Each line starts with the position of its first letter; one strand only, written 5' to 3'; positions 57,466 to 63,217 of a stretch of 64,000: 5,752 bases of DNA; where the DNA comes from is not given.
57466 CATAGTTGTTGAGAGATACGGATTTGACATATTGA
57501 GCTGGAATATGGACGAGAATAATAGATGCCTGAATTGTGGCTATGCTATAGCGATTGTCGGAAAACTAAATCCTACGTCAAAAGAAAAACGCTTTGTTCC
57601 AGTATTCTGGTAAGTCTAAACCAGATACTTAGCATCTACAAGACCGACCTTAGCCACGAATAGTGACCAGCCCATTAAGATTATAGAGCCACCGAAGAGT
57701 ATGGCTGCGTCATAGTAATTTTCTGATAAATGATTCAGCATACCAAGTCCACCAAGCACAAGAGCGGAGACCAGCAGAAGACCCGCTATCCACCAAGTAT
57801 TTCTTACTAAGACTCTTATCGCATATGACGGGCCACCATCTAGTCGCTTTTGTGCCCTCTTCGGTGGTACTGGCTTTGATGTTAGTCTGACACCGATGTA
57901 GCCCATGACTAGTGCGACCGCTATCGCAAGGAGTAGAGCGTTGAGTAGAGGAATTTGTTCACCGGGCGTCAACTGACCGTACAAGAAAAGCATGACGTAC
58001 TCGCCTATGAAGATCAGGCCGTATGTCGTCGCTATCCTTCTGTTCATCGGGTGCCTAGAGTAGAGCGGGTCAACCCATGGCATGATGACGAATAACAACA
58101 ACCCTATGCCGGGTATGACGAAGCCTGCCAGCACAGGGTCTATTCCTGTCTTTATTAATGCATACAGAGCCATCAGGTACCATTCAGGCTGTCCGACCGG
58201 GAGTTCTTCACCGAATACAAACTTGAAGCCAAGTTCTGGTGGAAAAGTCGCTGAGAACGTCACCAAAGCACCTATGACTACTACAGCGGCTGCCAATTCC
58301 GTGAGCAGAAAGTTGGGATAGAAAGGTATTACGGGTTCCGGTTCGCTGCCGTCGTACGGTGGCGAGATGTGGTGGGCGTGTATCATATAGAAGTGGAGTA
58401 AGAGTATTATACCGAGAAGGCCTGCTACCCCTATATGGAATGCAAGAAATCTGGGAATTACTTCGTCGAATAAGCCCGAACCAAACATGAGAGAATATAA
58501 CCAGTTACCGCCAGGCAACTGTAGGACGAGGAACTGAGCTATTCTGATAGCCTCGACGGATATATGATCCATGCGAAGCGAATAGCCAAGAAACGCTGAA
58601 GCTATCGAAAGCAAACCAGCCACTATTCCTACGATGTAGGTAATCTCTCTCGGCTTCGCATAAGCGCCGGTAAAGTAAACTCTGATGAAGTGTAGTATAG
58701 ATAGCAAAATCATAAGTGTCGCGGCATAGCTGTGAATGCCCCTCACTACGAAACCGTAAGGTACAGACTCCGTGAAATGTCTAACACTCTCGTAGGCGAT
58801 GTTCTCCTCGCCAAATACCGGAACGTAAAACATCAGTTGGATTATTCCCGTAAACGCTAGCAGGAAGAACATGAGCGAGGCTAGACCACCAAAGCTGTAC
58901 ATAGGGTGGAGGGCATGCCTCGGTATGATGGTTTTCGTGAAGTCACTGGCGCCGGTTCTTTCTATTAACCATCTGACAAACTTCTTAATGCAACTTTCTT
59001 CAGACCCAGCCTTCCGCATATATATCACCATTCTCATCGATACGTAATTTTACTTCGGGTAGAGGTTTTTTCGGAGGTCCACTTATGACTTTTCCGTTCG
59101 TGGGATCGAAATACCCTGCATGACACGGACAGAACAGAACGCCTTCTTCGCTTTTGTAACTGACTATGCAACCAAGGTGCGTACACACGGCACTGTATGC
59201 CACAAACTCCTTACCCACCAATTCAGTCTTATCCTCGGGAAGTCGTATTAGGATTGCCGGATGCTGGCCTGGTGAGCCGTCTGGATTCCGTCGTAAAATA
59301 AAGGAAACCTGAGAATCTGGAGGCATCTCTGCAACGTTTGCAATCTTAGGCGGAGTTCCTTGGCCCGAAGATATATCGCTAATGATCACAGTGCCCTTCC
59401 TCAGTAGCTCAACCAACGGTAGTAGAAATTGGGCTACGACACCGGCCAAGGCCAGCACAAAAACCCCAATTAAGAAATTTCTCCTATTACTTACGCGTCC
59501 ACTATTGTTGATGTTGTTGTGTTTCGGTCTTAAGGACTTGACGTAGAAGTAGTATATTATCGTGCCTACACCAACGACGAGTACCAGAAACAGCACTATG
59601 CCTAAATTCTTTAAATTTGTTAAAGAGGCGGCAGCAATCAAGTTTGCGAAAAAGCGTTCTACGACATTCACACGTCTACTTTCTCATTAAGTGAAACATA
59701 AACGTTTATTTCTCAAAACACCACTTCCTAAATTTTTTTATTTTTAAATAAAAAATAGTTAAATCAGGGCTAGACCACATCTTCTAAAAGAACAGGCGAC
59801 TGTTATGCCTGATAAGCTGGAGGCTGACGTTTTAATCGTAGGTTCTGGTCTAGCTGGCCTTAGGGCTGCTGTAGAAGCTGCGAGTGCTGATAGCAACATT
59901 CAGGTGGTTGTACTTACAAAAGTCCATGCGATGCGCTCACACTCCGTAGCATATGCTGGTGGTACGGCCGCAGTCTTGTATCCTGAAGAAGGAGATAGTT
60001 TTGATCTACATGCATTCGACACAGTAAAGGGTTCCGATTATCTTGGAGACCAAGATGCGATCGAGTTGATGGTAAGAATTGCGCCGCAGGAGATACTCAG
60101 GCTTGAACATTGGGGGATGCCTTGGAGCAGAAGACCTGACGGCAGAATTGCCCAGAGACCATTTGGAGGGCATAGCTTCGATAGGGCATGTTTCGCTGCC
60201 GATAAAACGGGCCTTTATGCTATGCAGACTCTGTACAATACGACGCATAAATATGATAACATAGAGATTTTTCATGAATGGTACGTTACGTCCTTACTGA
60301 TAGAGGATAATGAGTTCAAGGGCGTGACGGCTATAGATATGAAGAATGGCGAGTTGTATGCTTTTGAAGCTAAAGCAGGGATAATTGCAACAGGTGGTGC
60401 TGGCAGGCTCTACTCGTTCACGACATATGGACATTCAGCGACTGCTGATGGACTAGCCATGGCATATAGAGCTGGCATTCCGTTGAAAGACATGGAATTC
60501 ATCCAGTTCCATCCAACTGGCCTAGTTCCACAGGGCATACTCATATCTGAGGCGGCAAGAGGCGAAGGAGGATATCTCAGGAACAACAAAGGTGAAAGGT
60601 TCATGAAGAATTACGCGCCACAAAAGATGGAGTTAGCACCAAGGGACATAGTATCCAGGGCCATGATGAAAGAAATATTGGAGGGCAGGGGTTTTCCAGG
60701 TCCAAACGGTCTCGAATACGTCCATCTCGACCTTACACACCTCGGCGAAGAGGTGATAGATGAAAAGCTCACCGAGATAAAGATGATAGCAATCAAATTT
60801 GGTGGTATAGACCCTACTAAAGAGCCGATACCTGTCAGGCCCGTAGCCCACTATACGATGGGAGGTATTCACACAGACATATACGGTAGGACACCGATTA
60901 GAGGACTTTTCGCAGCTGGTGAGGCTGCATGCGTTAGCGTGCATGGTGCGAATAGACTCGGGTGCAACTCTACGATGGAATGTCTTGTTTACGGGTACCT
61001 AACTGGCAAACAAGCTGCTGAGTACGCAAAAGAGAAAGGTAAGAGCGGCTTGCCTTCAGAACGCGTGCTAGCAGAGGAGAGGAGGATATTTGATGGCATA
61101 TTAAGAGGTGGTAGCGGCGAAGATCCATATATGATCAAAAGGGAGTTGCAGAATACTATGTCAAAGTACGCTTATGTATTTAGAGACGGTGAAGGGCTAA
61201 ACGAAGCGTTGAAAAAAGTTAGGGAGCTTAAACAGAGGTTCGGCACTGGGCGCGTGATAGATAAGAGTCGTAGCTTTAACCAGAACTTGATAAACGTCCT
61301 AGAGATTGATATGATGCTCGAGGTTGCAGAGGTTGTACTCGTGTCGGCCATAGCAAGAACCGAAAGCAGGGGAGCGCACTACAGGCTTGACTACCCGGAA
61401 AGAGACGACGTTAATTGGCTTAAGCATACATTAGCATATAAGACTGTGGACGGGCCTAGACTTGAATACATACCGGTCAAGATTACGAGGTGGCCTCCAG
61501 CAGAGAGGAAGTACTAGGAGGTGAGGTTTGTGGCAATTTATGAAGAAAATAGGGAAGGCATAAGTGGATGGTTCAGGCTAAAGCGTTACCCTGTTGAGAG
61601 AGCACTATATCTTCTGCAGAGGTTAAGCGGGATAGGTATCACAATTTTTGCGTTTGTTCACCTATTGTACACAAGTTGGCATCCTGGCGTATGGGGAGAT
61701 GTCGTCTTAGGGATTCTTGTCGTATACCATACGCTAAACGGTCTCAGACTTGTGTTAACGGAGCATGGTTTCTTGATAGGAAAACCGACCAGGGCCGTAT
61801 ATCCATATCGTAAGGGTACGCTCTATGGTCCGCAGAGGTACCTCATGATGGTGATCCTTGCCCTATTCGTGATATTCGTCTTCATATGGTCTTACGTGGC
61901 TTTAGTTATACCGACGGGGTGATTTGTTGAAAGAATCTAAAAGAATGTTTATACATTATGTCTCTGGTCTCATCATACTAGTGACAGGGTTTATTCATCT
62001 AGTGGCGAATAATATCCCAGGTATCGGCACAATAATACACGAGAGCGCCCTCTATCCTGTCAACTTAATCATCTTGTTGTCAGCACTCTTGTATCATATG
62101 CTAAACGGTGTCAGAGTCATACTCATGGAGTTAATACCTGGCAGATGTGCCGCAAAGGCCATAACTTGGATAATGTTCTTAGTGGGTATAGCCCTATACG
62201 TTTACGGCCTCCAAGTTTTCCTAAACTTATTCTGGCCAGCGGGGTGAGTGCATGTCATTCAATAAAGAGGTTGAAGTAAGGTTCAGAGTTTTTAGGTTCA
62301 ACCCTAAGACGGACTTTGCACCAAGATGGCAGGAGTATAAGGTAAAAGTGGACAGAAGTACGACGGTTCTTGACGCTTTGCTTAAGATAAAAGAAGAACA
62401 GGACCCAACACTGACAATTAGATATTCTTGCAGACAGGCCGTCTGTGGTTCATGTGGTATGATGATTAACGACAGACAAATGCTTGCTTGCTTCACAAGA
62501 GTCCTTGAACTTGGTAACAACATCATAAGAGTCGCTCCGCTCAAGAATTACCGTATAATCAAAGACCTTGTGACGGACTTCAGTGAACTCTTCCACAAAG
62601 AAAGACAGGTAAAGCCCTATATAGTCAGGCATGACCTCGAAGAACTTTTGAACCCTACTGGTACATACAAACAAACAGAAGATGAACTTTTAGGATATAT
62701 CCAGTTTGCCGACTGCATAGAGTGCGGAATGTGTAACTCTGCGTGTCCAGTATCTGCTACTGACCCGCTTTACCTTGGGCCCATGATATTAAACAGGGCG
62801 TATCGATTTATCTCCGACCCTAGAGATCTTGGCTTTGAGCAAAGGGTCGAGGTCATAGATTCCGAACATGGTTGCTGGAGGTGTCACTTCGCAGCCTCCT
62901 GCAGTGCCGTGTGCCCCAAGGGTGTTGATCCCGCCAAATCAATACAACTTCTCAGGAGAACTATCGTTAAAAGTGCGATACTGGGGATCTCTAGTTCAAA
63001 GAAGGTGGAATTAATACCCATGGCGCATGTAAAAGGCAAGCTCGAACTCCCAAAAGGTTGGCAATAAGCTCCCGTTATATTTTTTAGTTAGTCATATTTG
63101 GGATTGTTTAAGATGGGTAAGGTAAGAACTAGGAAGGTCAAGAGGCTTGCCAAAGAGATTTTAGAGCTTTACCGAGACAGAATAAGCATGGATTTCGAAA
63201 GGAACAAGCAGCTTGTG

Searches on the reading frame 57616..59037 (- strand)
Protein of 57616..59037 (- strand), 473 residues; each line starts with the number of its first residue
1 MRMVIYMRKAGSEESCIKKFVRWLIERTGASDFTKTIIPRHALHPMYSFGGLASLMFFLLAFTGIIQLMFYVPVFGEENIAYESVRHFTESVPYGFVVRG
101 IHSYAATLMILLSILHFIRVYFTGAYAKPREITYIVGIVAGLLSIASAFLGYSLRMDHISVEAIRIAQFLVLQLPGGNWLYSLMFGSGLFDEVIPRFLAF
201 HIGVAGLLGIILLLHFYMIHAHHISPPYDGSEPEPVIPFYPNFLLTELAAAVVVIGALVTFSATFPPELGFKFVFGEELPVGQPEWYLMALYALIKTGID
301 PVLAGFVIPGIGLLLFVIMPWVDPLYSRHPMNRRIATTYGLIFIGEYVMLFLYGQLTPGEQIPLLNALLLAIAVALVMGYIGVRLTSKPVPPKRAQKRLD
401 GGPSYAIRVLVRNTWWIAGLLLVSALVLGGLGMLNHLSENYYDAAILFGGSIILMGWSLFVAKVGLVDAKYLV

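Call 50: search_protein_families(library=pfam, proteins=[window:57616-59037:-], max_evalue=0.0001)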
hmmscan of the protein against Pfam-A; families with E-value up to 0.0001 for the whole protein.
window:57616-59037:- (473 aa): 3 families
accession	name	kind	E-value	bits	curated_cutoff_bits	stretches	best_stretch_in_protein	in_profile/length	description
PF13631.11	Cytochrom_B_N_2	-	2.7e-34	119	27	1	108-268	2-165/169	Cytochrome b(N-terminal)/b6/petB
PF00033.24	Cytochrome_B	-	9.8e-27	94.4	27.2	1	42-221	9-187/189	Cytochrome b/b6/petB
PF00032.22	Cytochrom_B_C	-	3.7e-08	34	20.7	1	283-368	12-96/102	Cytochrome b(C-terminal)/b6/petD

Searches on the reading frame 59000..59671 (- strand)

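Call 51: search_protein_families(library=pfam, proteins=[window:59000-59671:-], max_evalue=0.0001)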
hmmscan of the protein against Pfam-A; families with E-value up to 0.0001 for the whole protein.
window:59000-59671:- (223 aa): 1 family
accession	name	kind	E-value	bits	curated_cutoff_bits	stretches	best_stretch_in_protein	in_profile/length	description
PF00355.32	Rieske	-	1.6e-10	41.2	20.3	1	148-206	32-86/88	Rieske [2Fe-2S] domain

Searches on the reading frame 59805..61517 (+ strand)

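Call 51: search_protein_families(library=pfam, proteins=[window:59805-61517:+], max_evalue=0.0001)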
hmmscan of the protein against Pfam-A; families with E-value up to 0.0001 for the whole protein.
window:59805-61517:+ (570 aa): 4 families
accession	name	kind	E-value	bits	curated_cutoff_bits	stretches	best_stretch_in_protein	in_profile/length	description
PF00890.30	FAD_binding_2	-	5.9e-111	372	20.4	1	8-389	1-413/414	FAD binding domain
PF02910.25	Succ_DH_flav_C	-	2.3e-45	154.1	20.8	1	446-570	2-130/130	Fumarate reductase flavoprotein C-term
PF07992.20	Pyr_redox_2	-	8.5e-08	32.4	26.1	0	8-201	2-112/291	Pyridine nucleotide-disulphide oxidoreductase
PF03486.20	HI0933_like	-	2e-05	24.6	50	0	140-381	112-224/244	HI0933-like protein Rossmann domain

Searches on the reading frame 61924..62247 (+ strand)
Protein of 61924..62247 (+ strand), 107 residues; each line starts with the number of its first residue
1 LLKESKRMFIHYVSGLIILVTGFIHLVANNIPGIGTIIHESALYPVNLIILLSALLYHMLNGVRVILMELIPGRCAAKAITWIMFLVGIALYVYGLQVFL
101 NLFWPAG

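Call 51: search_protein_families(library=pfam, proteins=[window:61924-62247:+], max_evalue=0.0001)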
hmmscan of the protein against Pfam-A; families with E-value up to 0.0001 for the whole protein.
window:61924-62247:+ (107 aa): 1 family
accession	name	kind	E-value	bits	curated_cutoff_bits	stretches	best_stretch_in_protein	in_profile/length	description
PF01127.27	Sdh_cyt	-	5.2e-07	30.2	25.8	1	10-90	25-121/122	Succinate dehydrogenase/Fumarate reductase transmembrane subunit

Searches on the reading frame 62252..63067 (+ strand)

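Call 51: search_protein_families(library=pfam, proteins=[window:62252-63067:+], max_evalue=0.0001)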
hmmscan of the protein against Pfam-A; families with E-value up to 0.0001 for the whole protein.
window:62252-63067:+ (271 aa): 7 families
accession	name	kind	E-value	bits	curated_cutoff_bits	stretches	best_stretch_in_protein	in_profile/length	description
PF13085.11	Fer2_3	-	5.4e-33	113.6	27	1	11-114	2-106/107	2Fe-2S iron-sulfur cluster binding domain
PF13183.11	Fer4_8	-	3.6e-10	40.7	27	1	153-225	3-68/68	4Fe-4S dicluster domain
PF13237.11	Fer4_10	-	8.3e-08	32.5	25.5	1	149-222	3-53/53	4Fe-4S dicluster domain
PF13187.11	Fer4_9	-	1.7e-07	31.6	27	1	154-224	1-50/52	4Fe-4S dicluster domain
PF13534.11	Fer4_17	-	3.3e-06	28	22.2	1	155-226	2-61/61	4Fe-4S dicluster domain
PF12838.12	Fer4_7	-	8.7e-06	26.5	27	0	155-225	2-52/52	4Fe-4S dicluster domain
PF00111.32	Fer2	-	9.9e-05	22.6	21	1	30-83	9-75/77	2Fe-2S iron-sulfur cluster binding domain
